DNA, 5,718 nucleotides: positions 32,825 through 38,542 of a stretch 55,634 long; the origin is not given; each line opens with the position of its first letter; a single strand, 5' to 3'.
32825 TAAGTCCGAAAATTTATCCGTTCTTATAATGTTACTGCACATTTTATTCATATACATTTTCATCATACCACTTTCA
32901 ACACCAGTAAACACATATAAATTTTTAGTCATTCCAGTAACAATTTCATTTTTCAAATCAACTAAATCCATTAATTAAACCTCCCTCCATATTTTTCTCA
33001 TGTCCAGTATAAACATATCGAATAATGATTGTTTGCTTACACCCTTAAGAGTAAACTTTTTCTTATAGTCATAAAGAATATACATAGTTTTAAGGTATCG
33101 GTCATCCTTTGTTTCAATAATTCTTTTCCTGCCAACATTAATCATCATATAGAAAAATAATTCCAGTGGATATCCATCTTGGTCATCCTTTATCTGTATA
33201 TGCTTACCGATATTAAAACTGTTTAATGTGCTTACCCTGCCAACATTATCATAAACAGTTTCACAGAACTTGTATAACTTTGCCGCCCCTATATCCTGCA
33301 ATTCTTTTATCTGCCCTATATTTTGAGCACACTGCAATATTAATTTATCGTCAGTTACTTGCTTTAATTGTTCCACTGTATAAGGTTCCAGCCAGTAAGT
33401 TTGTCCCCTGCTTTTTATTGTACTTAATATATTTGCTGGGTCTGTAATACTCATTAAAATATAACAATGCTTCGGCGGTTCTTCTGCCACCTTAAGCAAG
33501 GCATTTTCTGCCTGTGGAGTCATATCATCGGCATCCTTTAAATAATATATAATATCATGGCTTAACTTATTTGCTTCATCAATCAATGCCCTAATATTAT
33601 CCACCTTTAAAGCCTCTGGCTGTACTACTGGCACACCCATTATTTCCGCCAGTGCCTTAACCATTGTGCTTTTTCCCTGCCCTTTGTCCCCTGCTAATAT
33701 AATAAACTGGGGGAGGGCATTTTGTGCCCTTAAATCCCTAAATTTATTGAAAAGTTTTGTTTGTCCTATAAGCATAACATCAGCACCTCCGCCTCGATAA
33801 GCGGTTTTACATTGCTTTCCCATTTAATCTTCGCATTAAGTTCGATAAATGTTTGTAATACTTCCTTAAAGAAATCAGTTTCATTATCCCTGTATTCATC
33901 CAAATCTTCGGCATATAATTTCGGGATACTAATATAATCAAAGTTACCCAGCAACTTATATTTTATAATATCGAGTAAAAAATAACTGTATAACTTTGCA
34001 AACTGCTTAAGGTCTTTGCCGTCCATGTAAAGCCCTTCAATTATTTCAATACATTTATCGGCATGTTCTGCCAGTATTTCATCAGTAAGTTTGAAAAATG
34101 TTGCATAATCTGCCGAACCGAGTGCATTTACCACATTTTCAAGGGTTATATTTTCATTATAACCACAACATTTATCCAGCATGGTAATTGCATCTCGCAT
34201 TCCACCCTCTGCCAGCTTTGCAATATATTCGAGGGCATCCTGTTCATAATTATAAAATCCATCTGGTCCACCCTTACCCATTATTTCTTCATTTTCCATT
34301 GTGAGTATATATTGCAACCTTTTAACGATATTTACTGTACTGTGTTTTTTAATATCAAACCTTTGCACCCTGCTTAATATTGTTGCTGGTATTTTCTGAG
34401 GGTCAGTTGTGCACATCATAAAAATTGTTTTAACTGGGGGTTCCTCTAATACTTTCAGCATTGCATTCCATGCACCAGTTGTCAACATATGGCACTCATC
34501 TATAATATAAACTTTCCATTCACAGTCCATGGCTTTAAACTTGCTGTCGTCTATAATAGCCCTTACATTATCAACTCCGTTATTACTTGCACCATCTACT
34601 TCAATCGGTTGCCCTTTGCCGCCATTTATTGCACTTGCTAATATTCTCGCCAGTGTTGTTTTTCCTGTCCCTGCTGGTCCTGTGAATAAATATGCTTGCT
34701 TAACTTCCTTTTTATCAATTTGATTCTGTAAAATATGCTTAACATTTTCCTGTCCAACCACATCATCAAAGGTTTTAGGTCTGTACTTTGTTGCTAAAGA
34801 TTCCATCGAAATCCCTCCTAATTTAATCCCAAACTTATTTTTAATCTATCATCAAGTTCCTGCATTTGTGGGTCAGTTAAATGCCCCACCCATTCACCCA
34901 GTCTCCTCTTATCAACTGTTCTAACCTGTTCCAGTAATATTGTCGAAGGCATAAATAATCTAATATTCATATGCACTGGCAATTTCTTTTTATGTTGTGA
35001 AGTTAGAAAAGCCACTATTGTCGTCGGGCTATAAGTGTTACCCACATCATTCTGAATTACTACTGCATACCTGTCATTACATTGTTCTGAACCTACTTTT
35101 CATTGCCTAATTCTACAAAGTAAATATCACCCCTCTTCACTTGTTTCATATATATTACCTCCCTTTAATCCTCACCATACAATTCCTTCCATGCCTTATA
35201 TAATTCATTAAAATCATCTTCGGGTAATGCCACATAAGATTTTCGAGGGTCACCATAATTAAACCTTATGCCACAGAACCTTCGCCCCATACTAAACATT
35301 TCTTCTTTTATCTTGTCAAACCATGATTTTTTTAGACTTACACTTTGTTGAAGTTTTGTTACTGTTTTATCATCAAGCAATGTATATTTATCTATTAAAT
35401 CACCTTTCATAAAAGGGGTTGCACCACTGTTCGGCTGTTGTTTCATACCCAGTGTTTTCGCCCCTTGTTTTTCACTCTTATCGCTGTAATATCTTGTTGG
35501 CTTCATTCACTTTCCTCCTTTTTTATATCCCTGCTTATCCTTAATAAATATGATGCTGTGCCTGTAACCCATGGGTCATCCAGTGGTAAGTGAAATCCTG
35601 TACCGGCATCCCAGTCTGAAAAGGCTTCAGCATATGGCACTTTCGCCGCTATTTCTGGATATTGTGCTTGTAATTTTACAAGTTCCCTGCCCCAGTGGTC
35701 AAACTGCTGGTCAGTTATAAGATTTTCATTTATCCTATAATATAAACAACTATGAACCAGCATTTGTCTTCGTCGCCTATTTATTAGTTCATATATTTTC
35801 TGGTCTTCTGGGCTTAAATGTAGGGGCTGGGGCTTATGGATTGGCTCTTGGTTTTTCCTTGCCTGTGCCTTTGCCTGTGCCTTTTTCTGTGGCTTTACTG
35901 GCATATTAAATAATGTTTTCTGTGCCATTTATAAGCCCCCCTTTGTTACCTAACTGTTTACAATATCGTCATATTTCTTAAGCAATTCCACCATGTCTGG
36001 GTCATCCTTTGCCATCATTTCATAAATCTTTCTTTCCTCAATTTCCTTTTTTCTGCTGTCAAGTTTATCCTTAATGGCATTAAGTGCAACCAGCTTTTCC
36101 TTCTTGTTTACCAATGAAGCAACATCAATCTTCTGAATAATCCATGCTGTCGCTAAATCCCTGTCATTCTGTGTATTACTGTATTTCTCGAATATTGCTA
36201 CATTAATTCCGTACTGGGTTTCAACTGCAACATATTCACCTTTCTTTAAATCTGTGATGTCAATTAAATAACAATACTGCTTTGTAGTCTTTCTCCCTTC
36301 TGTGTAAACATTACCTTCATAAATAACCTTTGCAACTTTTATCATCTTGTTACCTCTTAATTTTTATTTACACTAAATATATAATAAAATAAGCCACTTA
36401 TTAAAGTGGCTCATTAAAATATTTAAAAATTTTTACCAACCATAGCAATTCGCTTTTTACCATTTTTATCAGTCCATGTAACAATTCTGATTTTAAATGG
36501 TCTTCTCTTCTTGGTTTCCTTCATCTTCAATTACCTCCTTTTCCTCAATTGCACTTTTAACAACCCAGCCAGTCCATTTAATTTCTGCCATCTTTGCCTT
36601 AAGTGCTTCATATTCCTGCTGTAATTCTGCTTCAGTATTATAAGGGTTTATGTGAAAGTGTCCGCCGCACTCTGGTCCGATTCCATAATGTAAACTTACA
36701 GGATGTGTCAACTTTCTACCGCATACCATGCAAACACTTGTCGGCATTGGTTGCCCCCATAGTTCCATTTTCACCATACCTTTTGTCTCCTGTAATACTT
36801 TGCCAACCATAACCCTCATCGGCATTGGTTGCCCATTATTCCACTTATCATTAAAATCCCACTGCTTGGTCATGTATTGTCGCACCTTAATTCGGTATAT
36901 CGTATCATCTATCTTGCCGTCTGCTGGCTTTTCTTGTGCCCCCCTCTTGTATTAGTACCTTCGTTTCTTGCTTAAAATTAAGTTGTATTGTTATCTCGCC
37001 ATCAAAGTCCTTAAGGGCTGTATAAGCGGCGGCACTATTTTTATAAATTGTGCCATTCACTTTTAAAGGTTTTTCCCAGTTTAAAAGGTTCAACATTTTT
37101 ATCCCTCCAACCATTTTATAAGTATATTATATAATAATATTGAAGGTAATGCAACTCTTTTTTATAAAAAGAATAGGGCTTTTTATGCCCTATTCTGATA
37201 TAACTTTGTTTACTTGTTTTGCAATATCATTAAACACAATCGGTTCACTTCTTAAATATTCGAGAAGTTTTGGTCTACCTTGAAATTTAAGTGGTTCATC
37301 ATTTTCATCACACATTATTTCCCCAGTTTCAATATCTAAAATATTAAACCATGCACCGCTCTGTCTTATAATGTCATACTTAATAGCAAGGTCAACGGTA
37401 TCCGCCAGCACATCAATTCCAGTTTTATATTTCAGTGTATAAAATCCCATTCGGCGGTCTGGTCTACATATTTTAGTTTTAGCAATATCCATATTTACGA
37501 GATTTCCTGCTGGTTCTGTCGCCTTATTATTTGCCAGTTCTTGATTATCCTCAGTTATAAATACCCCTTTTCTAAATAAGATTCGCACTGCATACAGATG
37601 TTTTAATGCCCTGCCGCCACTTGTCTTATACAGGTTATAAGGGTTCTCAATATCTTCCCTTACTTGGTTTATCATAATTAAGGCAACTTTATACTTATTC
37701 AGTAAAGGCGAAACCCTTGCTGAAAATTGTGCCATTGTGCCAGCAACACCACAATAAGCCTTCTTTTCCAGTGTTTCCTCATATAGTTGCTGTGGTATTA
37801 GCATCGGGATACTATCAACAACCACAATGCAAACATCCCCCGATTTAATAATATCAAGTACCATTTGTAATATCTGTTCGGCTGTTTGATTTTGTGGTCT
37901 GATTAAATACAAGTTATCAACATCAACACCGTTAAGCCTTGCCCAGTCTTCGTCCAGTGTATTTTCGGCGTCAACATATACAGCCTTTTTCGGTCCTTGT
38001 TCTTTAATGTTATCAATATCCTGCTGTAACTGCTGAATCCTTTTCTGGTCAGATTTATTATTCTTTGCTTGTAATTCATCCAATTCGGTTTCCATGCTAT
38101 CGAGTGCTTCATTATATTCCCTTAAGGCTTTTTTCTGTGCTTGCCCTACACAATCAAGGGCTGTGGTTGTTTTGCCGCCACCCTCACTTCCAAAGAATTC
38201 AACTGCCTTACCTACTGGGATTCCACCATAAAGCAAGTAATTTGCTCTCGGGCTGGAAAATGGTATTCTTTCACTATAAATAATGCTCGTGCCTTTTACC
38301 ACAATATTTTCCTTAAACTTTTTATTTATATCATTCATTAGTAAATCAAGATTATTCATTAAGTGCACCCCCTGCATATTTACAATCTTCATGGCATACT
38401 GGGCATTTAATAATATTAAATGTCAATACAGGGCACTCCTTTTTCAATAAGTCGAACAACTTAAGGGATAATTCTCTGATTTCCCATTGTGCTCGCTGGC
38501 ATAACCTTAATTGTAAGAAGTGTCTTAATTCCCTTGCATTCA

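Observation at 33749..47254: The N-terminal peptide Q-x-T-L-F (beta-clamp-binding-motif-like) recurs on four functionally unrelated proteins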

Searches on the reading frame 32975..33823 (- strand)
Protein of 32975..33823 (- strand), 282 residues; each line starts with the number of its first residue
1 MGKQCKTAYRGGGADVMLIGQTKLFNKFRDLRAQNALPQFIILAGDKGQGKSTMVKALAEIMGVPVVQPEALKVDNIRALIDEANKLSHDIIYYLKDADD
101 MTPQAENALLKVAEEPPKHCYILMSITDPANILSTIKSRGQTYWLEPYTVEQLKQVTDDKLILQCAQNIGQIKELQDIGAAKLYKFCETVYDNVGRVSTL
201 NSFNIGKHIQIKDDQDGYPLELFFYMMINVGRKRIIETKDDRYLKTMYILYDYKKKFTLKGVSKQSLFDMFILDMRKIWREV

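Call 5: search_protein_families(library=pfam, proteins=[window:32975-33823:-], max_evalue=0.01)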
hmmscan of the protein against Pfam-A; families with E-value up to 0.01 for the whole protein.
window:32975-33823:- (282 aa): 8 families
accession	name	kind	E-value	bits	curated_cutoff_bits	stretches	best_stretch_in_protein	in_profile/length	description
PF13177.12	DNA_pol3_delta2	-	8.7e-21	75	27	1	71-147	80-159/161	DNA polymerase III, delta subunit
PF00004.35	AAA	-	1.7e-07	32.2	21.2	1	41-138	1-121/131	ATPase family associated with various cellular activities (AAA)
PF13401.12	AAA_22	-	0.0013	19.5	27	0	39-61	6-28/130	AAA domain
PF13521.12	AAA_28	-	0.0019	18.9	27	1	41-72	2-32/164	AAA domain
PF02367.23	TsaE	-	0.0021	18.4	26.6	1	33-69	16-54/128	Threonylcarbamoyl adenosine biosynthesis protein TsaE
PF05673.19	DUF815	-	0.0028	17.3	23.8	1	39-97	54-115/249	Protein of unknown function (DUF815)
PF06414.18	Zeta_toxin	-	0.0051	16.7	22.3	0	34-87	12-64/199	Zeta toxin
PF13191.12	AAA_16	-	0.0083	17.1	32.6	0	24-62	12-48/167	AAA ATPase domain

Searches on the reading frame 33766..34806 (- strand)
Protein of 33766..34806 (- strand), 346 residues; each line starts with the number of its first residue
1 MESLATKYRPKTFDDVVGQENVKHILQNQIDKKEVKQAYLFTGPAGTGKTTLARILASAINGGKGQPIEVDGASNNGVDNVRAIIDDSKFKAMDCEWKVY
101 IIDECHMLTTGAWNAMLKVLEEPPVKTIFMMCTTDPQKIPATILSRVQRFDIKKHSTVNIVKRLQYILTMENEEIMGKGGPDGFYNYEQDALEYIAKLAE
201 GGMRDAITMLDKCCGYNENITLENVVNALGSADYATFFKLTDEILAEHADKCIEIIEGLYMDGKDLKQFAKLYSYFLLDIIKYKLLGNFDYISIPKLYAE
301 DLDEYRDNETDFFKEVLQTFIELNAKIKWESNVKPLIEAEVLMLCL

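Call 5: search_protein_families(library=pfam, proteins=[window:33766-34806:-], max_evalue=0.01)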
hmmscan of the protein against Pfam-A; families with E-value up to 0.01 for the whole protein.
window:33766-34806:- (346 aa): 24 families
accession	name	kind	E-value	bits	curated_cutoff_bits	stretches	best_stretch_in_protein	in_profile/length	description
PF13177.12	DNA_pol3_delta2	-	2.4e-30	106.1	27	2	76-154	81-159/161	DNA polymerase III, delta subunit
PF00004.35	AAA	-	1.2e-13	52.1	21.2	1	40-153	2-126/131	ATPase family associated with various cellular activities (AAA)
PF05496.18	RuvB_N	-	4.6e-08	33.4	27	1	9-121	2-109/159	Holliday junction DNA helicase RuvB P-loop domain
PF22608.2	DNAX_ATPase_lid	-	6.3e-08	32.7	27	1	186-211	16-41/49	DNA polymerase III clamp loader subunit, ATPase lid domain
PF13604.12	AAA_30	-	1.3e-06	28.8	27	1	37-128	19-120/191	AAA domain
PF07728.20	AAA_5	-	4e-05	24.1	22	1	40-123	3-93/139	AAA domain (dynein-related subfamily)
PF13401.12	AAA_22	-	4.3e-05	24.3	27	0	36-60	5-29/130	AAA domain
PF13238.12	AAA_18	-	0.00012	22.9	29.4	1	41-122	3-65/128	AAA domain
PF12169.13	DNA_pol3_gamma3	-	0.0002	21.6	24.4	1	220-271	1-52/143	DNA polymerase III subunits gamma and tau domain III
PF04851.21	ResIII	-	0.00027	21.3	22.5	0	94-122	123-152/164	Type III restriction enzyme, res subunit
PF03215.21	Rad17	-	0.00046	20.6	23.8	1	6-59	11-68/186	Rad17 P-loop domain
PF20720.3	nSTAND3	-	0.0007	19.8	27.2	1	30-72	11-53/155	Novel STAND NTPase 3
PF13191.12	AAA_16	-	0.0017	19.3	32.6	1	17-64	3-52/167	AAA ATPase domain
PF13086.12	AAA_11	-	0.002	18.4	27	0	25-83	13-70/257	AAA domain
PF01443.25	Viral_helicase1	-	0.0028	17.9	21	1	42-126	4-86/228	Viral superfamily 1 RNA helicase core domain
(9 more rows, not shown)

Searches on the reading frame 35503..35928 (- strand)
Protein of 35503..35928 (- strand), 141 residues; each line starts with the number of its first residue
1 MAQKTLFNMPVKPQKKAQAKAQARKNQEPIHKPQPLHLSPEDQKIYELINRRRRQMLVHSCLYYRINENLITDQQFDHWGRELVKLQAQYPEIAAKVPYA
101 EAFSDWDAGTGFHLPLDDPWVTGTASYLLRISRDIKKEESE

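Call 5: search_protein_families(library=pfam, proteins=[window:35503-35928:-], max_evalue=0.01)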
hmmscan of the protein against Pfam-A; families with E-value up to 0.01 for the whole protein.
window:35503-35928:- (141 aa): 1 family
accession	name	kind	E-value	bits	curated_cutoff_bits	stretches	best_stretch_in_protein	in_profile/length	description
PF22745.1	Nlig-Ia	-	5.3e-33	114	27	1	45-133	2-90/92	DNA ligase-like, N-terminal NAD+-binding domain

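Call 59: search_protein_families(library=phrogs, proteins=[window:35503-35928:-], max_evalue=0.00001)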
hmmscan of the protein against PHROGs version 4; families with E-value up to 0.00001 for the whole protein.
window:35503-35928:- (141 aa): 1 family
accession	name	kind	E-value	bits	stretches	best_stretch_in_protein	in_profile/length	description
phrog_6466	-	DNA, RNA and nucleotide metabolism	1.1e-36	126.2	1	41-138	5-102/104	DNA ligase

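Call 66: search_protein_representatives(protein=window:35503-35925:-)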
Query: 140 residues. Proteins with E-value up to 0.001 (for the whole library): 882; up to 1e-10: 456; up to 1e-30: 0. The best 150 are listed.
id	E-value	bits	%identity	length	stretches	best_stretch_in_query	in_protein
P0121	4.6e-30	120.6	59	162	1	34-131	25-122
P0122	1.5e-28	115.8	49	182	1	5-135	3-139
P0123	2.9e-28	114.8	53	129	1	38-131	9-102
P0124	7.3e-28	113.5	55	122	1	37-132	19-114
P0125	7.3e-27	110.3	56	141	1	38-133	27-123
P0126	1.2e-26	109.6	44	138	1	10-126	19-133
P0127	1.4e-26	109.3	52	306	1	40-132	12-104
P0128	1.6e-26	109.1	51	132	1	23-128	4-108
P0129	5.9e-26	107.3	47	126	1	22-127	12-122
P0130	1.3e-25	106.2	55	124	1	38-137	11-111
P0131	1.3e-25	106.2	33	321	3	37-124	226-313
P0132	4.4e-25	104.5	41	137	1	10-132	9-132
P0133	7.9e-25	103.7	50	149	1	12-129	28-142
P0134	1.0e-24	103.3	44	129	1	20-129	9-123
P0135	1.0e-24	103.3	49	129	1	42-135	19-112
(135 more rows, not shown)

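Call 69: find_related_loci(query=A3, collection=viral_contigs, flank=10000)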
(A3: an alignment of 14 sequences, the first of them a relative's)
Query A3 (98 aa) in viral_contigs; peptide patterns used: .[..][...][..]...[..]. (x = any residue, [..] = any of these).
574 stretches matched a pattern; 480 encode a relative of the query (tblastn E <= 1e-3); the best 80 are kept; 80 distinct loci.
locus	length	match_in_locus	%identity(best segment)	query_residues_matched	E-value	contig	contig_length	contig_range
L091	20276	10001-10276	57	3-93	2e-31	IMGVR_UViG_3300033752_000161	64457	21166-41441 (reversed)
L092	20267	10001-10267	53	6-94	3e-30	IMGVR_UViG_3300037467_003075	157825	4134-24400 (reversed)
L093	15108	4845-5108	57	3-89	2e-29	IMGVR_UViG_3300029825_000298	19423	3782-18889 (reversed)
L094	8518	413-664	54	6-89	3e-27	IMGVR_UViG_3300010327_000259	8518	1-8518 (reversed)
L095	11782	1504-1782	54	6-97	8e-27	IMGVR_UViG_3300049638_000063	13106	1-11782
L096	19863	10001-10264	57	6-92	4e-26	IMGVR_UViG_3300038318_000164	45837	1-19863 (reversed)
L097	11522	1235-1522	48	1-94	6e-26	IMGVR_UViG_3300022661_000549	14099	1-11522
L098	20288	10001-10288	48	1-94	6e-26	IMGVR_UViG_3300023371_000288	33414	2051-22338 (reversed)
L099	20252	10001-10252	52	6-89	2e-25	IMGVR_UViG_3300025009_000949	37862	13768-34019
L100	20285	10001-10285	52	5-98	3e-25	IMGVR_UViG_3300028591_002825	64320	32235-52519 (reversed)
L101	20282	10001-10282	49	4-96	3e-25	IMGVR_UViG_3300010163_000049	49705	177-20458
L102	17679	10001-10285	52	5-98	4e-25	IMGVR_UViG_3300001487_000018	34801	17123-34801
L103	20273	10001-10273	48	8-97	6e-25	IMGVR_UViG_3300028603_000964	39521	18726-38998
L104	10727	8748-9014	51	5-92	6e-25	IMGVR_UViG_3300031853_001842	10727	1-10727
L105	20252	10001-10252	51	6-89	1e-24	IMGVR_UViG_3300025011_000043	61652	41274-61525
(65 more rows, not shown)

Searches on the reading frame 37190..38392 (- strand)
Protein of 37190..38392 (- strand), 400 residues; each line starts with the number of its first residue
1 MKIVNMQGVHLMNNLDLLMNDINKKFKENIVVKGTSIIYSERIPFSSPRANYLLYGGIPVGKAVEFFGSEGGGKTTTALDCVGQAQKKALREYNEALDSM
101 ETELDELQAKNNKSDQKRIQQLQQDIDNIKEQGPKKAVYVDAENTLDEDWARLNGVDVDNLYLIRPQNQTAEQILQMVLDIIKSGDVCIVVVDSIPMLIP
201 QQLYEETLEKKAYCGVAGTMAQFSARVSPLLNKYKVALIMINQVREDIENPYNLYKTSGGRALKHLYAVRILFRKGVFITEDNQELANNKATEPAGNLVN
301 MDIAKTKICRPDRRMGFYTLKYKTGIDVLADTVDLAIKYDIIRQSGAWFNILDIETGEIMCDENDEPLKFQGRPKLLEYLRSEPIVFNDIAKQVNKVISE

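Call 5: search_protein_families(library=pfam, proteins=[window:37190-38392:-], max_evalue=0.01)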
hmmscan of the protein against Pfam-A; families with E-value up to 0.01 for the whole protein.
window:37190-38392:- (400 aa): 5 families
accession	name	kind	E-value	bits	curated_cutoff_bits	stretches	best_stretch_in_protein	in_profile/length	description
PF00154.27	RecA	-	9.5e-36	124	27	2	128-326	75-261/262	recA bacterial DNA recombination protein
PF21096.2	RecA_C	-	6.4e-07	29.9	27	1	332-396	3-54/57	RecA C-terminal domain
PF08423.17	Rad51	-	1.9e-06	27.8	22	1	135-276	61-212/244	Rad51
PF24430.1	DUF7553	-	0.00051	20.9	27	1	77-132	8-63/85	Family of unknown function (DUF7553)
PF13481.12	AAA_25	-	0.0026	17.9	27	0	43-82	15-54/195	AAA domain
